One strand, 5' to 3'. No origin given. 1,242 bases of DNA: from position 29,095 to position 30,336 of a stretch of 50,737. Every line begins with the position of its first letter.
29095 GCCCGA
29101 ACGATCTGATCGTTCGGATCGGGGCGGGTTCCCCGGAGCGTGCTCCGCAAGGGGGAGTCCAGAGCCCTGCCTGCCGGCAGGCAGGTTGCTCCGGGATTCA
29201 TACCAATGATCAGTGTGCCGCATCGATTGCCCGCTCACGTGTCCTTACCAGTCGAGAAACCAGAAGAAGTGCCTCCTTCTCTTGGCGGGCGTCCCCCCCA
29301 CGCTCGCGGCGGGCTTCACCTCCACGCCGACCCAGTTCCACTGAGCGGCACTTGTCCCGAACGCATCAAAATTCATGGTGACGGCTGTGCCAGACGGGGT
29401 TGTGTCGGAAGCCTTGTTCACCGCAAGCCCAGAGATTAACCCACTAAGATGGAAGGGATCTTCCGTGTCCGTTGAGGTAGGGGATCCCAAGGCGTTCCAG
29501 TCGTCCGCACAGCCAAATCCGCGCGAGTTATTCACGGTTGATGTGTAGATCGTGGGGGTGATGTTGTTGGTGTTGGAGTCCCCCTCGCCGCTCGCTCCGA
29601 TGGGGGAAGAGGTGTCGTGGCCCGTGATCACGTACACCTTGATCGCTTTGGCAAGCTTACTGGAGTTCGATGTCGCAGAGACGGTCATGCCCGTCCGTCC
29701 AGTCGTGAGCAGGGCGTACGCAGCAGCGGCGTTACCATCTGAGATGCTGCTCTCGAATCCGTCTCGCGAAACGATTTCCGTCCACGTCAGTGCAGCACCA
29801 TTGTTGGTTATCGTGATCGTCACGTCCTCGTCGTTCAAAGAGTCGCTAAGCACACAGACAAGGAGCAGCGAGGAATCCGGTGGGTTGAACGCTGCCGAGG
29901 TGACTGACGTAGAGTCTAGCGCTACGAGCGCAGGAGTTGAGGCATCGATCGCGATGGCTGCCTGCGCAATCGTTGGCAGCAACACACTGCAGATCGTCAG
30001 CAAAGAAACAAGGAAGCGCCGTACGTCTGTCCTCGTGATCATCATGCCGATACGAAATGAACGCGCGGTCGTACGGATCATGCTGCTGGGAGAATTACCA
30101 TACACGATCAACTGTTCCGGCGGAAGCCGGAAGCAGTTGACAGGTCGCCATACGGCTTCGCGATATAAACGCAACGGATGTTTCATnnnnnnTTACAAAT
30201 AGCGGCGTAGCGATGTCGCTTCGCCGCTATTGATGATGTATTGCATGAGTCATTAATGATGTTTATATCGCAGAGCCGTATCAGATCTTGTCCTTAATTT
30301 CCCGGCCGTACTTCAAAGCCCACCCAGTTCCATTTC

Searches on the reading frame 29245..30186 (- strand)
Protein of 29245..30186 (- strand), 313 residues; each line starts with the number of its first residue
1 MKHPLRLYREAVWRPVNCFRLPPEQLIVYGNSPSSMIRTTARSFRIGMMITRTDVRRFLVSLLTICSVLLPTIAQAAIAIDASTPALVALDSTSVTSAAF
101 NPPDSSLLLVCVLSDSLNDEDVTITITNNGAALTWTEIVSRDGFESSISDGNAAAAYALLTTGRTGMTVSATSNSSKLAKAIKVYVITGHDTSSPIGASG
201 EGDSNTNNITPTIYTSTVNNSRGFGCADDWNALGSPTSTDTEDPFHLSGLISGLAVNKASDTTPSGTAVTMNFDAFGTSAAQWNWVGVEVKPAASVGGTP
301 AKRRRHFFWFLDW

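Call 10: search_protein_families(library=pfam, proteins=[window:29245-30186:-], max_evalue=0.01)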
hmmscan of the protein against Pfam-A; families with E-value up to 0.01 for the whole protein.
window:29245-30186:- (313 aa): 0 families

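Call 58: search_protein_families(library=ncbifam, proteins=[window:29245-30186:-], max_evalue=0.01)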
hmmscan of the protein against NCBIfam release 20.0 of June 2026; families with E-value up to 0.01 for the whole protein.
window:29245-30186:- (313 aa): 0 families

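Call 75: find_encoding_contigs(protein=window:29245-30186:-, flank=3000, max_places=10)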
Protein window:29245-30186:- (313 aa): no gene with exactly this product is on record in the collection.
